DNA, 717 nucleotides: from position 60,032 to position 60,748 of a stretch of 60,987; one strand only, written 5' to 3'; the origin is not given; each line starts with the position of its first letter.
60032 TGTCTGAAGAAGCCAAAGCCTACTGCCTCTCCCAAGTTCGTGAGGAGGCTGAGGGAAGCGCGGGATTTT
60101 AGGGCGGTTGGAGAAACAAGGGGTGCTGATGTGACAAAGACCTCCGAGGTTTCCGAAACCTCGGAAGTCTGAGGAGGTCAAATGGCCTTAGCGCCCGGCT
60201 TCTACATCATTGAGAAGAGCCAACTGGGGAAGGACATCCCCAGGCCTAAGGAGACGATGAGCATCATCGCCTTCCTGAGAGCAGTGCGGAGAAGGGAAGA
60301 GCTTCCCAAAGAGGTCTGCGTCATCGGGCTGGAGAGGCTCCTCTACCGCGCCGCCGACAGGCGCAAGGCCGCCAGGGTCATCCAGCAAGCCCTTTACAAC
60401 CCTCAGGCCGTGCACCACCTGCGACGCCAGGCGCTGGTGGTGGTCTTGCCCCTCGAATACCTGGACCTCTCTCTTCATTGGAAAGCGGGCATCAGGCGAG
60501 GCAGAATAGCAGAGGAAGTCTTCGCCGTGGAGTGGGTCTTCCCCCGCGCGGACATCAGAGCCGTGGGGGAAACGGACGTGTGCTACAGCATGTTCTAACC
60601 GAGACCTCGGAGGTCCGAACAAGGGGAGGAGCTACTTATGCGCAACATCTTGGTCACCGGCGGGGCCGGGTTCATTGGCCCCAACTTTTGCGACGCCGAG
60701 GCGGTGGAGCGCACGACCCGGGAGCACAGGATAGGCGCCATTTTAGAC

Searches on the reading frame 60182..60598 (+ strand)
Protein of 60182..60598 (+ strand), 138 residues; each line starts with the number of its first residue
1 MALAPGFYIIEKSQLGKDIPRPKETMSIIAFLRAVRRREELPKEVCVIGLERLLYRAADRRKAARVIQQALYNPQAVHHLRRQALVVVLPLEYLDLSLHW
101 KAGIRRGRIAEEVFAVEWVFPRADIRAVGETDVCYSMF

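Call 31: search_protein_families(library=pfam, proteins=[window:60182-60598:+], max_evalue=0.001)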
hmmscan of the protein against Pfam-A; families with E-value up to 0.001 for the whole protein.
window:60182-60598:+ (138 aa): 0 families

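Call 49: search_protein_families(library=pfam, proteins=[window:60182-60598:+], max_evalue=0.05)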
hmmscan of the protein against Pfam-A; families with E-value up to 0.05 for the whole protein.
window:60182-60598:+ (138 aa): 0 families

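Call 50: find_homologous_proteins(query=window:60182-60595:+, max_evalue=0.001)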
Query window:60182-60595:+ (138 aa): 47 proteins with E <= 0.001 among 129 candidates.
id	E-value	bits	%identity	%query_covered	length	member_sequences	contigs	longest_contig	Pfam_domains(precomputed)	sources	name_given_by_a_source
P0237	2.5e-84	298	100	100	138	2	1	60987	PF26277.1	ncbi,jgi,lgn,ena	-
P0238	2.1e-78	279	91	100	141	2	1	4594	PF26277.1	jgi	-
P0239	2.9e-78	278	93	100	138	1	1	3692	PF26277.1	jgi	-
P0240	1.6e-77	276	91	100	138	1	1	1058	PF26277.1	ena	-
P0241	3.2e-77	275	91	100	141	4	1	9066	PF26277.1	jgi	-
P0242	1.9e-75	269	88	100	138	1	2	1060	PF26277.1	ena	-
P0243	4.1e-75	268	90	100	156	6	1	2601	PF26277.1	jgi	-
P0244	1.6e-72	259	88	100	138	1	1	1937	PF26277.1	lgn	-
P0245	2.0e-72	259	85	100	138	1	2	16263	PF26277.1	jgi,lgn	-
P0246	5.7e-60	219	72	100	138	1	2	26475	PF26277.1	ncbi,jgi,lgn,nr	ncbi:MAG: hypothetical protein E3J21_25575 [Anaerolineales bacterium]|nr:MAG: hypothetical protein E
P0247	9.8e-60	218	72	100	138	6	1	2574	PF26277.1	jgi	jgi:hypothetical protein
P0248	1.8e-59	217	72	100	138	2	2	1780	PF26277.1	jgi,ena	-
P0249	1.8e-59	217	72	100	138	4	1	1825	PF26277.1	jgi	jgi:hypothetical protein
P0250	4.5e-59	216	72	100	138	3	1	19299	PF26277.1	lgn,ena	-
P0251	1.2e-57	211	71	99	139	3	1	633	PF26277.1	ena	-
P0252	3.0e-57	210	69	100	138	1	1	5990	PF26277.1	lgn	-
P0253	3.9e-57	210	71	100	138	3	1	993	PF26277.1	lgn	-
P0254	2.6e-56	207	69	100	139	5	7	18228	PF26277.1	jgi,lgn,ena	-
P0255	6.1e-56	206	67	100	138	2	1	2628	PF26277.1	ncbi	-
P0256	7.5e-56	206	67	100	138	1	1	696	PF26277.1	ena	-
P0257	7.7e-56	206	67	100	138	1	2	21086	PF26277.1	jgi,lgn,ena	-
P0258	1.8e-55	204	70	100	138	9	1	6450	PF26277.1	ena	-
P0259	2.8e-55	204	67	100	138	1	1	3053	PF26277.1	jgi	-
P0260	3.5e-55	203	67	100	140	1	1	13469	PF26277.1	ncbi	ncbi:MAG: hypothetical protein ACUVXG_13160 [Anaerolineae bacterium]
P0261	5.7e-55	203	68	100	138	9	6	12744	PF26277.1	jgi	-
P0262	5.9e-55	203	67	100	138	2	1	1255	PF26277.1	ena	-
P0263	9.6e-55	202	68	100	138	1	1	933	PF26277.1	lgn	-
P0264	2.6e-54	201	67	100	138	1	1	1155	PF26277.1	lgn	-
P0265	5.7e-54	199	67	100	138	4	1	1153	PF26277.1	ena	-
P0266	7.9e-54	199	66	100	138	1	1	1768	PF26277.1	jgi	-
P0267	1.0e-53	199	67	100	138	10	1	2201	PF26277.1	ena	-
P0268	4.4e-53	197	65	100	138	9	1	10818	PF26277.1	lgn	-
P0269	1.9e-52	195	66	100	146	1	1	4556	PF26277.1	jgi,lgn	-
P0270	1.7e-51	191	64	100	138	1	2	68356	PF26277.1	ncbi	-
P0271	6.0e-51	190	66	100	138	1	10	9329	PF26277.1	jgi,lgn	-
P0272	2.7e-47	178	73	82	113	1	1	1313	PF26277.1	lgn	-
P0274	2.5e-46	175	73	82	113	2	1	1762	PF26277.1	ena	-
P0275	3.6e-43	165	68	82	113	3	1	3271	PF26277.1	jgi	-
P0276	5.7e-43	164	70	82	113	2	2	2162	PF26277.1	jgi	-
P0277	1.0e-41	160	70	82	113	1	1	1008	PF26277.1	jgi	-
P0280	7.5e-25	105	42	99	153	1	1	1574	PF26277.1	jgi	-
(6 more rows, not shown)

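Call 62: predict_structure(alignment_id=A2)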
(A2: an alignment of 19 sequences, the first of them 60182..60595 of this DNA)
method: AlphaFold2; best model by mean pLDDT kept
length: 138 residues; sequences in the alignment: 19
mean_pLDDT: 93.4   pTM: 0.87
mean pLDDT of the five models: 93.4, 93.2, 92.6, 91.9, 91.8
residues with pLDDT >= 90: 113; 70-90: 24; 50-70: 1; < 50: 0
segments of 3 or more residues with pLDDT < 50: none
pLDDT, mean of each block of 10 residues (from residue 1): 90 90 96 96 96 96 97 94 95 92 92 96 88 89
secondary structure, 60 per line:
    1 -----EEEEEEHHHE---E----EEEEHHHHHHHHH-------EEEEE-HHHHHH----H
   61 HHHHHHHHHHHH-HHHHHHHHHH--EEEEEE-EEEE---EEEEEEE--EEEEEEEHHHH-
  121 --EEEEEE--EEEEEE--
elements in order: E6-11 E24-27 H28-36 E44-48 H50-55 H60-72 H74-83 E86-91 E93-96 E100-106 E109-115 H116-119 E123-128 E131-136

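Call 65: fold_search(model_id=the predicted structure, library=pdb)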
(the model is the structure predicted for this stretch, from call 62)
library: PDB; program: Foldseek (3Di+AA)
matches with E <= 10: 524; with E <= 0.001: 0
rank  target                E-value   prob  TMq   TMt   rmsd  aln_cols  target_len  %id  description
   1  4ijm_A                2.9e-02  0.66  0.26  0.09   5.6        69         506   14  Crystal structure of circadian clock protein KaiC A422V mutant (released 2013-02-13)
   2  4tlc_B                3.3e-02  0.23  0.24  0.17  12.8       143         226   11  Crystal structure of N-terminal C1 domain of KaiC (released 2015-07-01)
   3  3k0f_A                6.2e-02  0.35  0.31  0.11   8.7       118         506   14  Crystal structure of the phosphorylation-site double mutant T426A/T432A of the KaiC circadian clock protein (released 2010-03-31)
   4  3s1a_E                6.6e-02  0.28  0.28  0.10   9.4       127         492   10  Crystal structure of the phosphorylation-site double mutant S431E/T432E of the KaiC circadian clock protein (released 2011-09-21)
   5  4ijm_E                7.1e-02  0.23  0.27  0.10   8.8       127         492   10  Crystal structure of circadian clock protein KaiC A422V mutant (released 2013-02-13)
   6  3k0f_E                7.1e-02  0.15  0.26  0.12  12.2       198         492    9  Crystal structure of the phosphorylation-site double mutant T426A/T432A of the KaiC circadian clock protein (released 2010-03-31)
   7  3k09_C                7.6e-02  0.51  0.26  0.09   5.5        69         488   14  Crystal structure of the phosphorylation-site mutant S431D of the KaiC circadian clock protein (released 2010-03-31)
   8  3k09_E                7.6e-02  0.21  0.32  0.12   9.8       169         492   13  Crystal structure of the phosphorylation-site mutant S431D of the KaiC circadian clock protein (released 2010-03-31)
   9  8zn6_E                7.6e-02  0.14  0.25  0.09  13.5       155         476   14  Crystal Structure of Designed Clock Protein KaiC (released 2025-04-16)
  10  3jzm_A                8.1e-02  0.38  0.28  0.10   5.9        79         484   14  Crystal structure of the phosphorylation-site mutant T432A of the KaiC circadian clock protein (released 2010-03-31)
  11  8zn5_E                9.8e-02  0.20  0.33  0.13  10.4       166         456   14  Crystal Structure of Designed Clock Protein KaiC (released 2025-04-16)
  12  3k0e_D                1.0e-01  0.38  0.26  0.09   5.5        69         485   17  Crystal structure of the phosphorylation-site mutant T426N of the KaiC circadian clock protein (released 2010-03-31)
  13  2zts_C                1.1e-01  0.20  0.28  0.19  12.9       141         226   13  Crystal structure of KaiC-like protein PH0186 from hyperthermophilic archaea Pyrococcus horikoshii OT3 (released 2009-03-24)
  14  7dy2_F                1.1e-01  0.14  0.27  0.10  12.8       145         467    8  Crystal Structure of Cyanobacterial Circadian Clock Protein KaiC (released 2022-04-27)
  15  3k0f_C                1.2e-01  0.30  0.33  0.12   8.3       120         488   15  Crystal structure of the phosphorylation-site double mutant T426A/T432A of the KaiC circadian clock protein (released 2010-03-31)
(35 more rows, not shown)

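Call 84: search_protein_families(library=padloc, proteins=[window:60182-60595:+], max_evalue=0.1)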
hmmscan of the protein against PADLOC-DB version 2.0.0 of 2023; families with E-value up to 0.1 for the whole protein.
window:60182-60595:+ (138 aa): 0 families

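Call 89: search_solved_structures(query=A4, max_evalue=10, show_alignments=0)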
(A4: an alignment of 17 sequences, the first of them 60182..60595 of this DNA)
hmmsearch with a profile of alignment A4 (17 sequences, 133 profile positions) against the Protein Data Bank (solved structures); distinct sequences matched with E-value up to 10: 0.

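Call 91: fold_search(model_id=the predicted structure, library=viral)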
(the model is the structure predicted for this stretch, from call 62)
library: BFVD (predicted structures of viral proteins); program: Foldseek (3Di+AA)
matches with E <= 10: 491; with E <= 0.001: 0
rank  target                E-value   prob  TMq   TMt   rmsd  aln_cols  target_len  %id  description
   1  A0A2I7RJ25            2.2e-02  0.85  0.41  0.26   5.6       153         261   11  AAA domain protein [Vibrio phage 1.188.A._10N.286.51.A6]
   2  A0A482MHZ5            9.1e-02  0.47  0.44  0.28  11.9       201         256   10  Nucleotide binding protein [Serratia phage Serbin]
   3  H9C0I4                1.4e-01  0.15  0.32  0.17  15.4       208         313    7  (no name in the UniProt tables at hand)
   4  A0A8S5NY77            1.5e-01  0.33  0.32  0.17   6.7       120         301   12  Replicative helicase [Siphoviridae sp. ct16C7]
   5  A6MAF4                1.8e-01  0.20  0.32  0.21   7.4       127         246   13  Gp089 [Lactococcus phage KSY1]
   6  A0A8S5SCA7            1.8e-01  0.20  0.22  0.13   5.0        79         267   13  Replicative helicase [Siphoviridae sp. ctqBc4]
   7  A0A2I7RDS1            1.8e-01  0.16  0.34  0.22  12.4       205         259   10  (no name in the UniProt tables at hand)
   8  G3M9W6                2.5e-01  0.30  0.33  0.20   7.0       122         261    7  Gp225 [Bacillus phage G]
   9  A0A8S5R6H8            2.5e-01  0.28  0.39  0.27   6.7       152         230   12  AAA domain protein [Ackermannviridae sp. ctaCq7]
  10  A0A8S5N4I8            2.7e-01  0.25  0.44  0.28  11.2       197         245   10  AAA domain protein [Podoviridae sp. ctiJY10]
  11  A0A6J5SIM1            2.7e-01  0.21  0.37  0.22  10.0       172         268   14  AAA domain containing protein [uncultured Caudovirales phage]
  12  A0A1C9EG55            2.7e-01  0.21  0.33  0.12   6.0       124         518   12  (no name in the UniProt tables at hand)
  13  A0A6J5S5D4            3.7e-01  0.13  0.26  0.11   7.0       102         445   11  RecA RecA/RadA recombinase [uncultured Caudovirales phage]
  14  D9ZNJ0                3.7e-01  0.08  0.21  0.12   7.8       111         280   14  (no name in the UniProt tables at hand)
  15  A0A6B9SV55            4.0e-01  0.16  0.25  0.09   6.8        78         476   14  (no name in the UniProt tables at hand)
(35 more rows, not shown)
